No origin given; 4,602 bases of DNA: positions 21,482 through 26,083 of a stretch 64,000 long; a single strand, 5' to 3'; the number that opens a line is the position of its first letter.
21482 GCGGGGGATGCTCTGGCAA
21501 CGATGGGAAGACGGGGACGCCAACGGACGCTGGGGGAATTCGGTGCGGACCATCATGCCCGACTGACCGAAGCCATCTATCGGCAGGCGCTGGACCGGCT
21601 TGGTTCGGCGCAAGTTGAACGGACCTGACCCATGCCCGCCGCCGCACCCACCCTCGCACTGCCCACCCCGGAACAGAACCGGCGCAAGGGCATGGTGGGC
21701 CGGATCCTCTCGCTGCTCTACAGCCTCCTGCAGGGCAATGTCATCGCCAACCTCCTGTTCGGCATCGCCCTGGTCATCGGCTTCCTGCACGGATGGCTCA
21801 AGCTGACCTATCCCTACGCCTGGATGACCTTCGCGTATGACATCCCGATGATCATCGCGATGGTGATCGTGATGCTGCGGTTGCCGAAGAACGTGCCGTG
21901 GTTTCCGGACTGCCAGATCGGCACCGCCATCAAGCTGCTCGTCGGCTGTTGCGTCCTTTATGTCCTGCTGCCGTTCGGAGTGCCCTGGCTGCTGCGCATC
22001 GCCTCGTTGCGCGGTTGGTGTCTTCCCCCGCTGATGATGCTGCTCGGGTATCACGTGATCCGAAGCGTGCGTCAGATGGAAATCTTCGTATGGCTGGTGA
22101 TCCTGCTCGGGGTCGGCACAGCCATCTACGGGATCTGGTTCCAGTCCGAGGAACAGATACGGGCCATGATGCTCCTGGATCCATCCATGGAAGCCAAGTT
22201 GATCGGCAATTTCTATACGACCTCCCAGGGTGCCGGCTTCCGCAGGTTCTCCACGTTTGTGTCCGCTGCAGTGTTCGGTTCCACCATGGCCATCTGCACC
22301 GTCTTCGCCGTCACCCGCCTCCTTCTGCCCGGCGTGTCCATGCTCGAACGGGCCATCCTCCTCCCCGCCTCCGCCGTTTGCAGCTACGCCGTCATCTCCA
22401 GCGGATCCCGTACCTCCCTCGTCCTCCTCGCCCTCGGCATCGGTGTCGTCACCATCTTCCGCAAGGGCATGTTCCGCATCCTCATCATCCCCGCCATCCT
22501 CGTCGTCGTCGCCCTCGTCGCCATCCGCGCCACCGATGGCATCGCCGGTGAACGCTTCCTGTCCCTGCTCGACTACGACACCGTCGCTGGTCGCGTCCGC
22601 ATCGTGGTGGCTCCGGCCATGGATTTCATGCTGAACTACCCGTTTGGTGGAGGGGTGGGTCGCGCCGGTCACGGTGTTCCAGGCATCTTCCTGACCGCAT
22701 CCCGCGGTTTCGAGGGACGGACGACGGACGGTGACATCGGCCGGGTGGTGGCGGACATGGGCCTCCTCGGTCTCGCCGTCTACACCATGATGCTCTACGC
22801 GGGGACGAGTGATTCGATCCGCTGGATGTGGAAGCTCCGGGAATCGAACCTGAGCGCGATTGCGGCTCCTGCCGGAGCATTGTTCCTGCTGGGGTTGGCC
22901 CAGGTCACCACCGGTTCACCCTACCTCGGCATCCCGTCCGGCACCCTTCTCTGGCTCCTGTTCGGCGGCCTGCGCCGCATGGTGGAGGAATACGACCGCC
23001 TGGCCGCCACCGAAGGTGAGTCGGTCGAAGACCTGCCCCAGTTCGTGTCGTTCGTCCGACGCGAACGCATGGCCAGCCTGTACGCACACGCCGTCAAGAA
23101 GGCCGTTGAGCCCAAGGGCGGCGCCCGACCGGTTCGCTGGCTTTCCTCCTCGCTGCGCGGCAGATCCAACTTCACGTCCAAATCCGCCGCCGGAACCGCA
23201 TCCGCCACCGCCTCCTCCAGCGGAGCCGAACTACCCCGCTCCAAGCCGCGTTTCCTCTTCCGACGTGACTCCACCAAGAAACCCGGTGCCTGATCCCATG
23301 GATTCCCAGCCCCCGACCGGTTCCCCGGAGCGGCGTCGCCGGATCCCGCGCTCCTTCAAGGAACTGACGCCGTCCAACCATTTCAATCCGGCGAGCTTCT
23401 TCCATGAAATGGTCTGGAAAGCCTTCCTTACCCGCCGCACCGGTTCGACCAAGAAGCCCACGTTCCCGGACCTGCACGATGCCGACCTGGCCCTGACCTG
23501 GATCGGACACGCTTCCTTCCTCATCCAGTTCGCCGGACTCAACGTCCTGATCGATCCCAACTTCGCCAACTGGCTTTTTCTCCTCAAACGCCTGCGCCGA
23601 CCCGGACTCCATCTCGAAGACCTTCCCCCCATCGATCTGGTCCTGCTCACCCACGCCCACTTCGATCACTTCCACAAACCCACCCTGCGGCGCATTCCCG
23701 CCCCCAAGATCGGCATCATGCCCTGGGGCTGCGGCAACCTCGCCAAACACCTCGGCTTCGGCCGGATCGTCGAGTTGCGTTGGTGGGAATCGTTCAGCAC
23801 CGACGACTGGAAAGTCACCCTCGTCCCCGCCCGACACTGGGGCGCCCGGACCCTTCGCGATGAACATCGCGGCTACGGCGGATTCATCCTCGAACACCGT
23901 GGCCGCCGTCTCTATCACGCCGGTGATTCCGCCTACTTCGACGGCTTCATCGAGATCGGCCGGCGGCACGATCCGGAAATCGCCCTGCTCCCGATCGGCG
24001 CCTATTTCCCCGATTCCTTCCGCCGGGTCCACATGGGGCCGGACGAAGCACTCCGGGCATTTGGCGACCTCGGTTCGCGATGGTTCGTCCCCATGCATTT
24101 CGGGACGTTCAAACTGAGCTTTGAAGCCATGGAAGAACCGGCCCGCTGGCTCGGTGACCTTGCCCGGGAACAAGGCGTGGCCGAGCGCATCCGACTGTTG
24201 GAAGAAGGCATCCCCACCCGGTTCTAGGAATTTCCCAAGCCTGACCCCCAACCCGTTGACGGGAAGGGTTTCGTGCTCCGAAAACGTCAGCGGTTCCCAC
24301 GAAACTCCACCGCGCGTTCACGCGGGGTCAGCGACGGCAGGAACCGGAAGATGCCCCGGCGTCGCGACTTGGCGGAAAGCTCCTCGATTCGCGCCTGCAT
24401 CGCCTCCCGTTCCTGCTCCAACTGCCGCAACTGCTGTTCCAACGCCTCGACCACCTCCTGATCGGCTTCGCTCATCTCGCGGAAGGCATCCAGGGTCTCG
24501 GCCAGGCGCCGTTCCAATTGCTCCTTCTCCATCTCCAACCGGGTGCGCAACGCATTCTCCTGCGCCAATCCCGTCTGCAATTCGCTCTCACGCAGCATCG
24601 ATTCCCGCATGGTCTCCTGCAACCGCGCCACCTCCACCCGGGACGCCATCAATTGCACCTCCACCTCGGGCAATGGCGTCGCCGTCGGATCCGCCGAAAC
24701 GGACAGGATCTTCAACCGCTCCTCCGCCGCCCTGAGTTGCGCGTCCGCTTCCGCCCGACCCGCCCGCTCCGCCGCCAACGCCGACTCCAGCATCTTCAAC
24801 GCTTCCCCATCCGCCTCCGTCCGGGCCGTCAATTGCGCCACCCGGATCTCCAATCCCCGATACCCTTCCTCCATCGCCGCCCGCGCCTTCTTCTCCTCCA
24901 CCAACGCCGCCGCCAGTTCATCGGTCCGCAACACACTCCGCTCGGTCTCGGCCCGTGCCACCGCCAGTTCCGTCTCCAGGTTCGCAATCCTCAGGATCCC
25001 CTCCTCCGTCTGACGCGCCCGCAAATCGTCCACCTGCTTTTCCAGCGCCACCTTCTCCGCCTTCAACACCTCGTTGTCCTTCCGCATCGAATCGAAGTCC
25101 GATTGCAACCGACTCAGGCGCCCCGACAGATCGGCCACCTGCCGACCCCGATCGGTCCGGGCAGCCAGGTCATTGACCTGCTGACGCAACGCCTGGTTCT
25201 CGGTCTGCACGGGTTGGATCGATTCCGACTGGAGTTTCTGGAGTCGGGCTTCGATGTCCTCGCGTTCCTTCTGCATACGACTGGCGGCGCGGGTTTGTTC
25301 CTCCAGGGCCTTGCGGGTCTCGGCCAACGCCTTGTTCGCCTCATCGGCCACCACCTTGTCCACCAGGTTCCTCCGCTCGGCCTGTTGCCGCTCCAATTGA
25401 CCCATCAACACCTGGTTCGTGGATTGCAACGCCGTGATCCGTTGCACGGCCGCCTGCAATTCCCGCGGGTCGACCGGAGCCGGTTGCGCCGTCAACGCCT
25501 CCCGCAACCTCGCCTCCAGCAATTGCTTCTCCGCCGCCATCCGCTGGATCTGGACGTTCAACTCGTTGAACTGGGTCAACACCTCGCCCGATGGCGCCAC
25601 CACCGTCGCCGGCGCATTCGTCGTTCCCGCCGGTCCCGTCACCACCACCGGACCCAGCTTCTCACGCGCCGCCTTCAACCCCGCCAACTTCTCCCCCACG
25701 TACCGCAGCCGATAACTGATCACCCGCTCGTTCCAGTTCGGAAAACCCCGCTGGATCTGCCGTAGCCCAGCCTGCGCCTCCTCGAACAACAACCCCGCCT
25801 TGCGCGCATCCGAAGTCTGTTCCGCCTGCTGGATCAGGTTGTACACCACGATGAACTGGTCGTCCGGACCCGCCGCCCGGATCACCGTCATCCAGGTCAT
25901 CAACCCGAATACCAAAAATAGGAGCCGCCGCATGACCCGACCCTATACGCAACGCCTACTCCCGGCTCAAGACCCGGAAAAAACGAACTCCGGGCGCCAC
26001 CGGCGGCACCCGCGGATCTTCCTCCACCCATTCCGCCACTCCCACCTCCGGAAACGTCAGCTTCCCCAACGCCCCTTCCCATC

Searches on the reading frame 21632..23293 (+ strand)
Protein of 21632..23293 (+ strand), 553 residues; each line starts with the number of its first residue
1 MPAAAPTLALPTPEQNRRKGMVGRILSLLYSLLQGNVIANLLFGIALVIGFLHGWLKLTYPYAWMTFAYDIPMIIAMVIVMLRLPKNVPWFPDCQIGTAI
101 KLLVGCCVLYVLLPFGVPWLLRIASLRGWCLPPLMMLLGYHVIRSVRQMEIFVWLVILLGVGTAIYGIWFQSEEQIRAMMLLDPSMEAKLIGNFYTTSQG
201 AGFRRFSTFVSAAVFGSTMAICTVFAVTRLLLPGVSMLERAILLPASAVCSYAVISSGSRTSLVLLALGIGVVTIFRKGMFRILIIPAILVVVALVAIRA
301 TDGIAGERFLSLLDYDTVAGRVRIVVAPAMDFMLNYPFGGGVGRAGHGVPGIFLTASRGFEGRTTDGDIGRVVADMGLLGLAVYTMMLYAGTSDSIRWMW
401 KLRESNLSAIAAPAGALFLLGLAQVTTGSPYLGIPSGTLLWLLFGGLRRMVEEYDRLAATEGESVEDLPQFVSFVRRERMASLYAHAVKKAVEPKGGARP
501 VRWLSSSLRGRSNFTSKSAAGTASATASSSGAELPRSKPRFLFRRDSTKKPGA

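Call 19: search_protein_families(library=pfam, proteins=[window:21632-23293:+], max_evalue=0.001)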
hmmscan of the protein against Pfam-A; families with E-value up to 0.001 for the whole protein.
window:21632-23293:+ (553 aa): 1 family
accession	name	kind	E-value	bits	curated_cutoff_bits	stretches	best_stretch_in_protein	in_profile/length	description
PF04932.20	Wzy_C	-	0.00073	19.8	31.7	1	247-345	3-105/149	O-Antigen ligase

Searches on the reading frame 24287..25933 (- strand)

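Call 19: search_protein_families(library=pfam, proteins=[window:24287-25933:-], max_evalue=0.001)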
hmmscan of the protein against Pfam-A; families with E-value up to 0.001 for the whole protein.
window:24287-25933:- (548 aa): 2 families
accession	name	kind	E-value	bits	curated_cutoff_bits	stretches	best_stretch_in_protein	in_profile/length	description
PF02183.23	HALZ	-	0.0001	22.8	28.1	1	275-307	9-41/43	Homeobox associated leucine zipper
PF24319.2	DUF7491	-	0.0006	20.4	30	1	240-310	3-74/90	Coiled-coil region of unknown function (DUF7491)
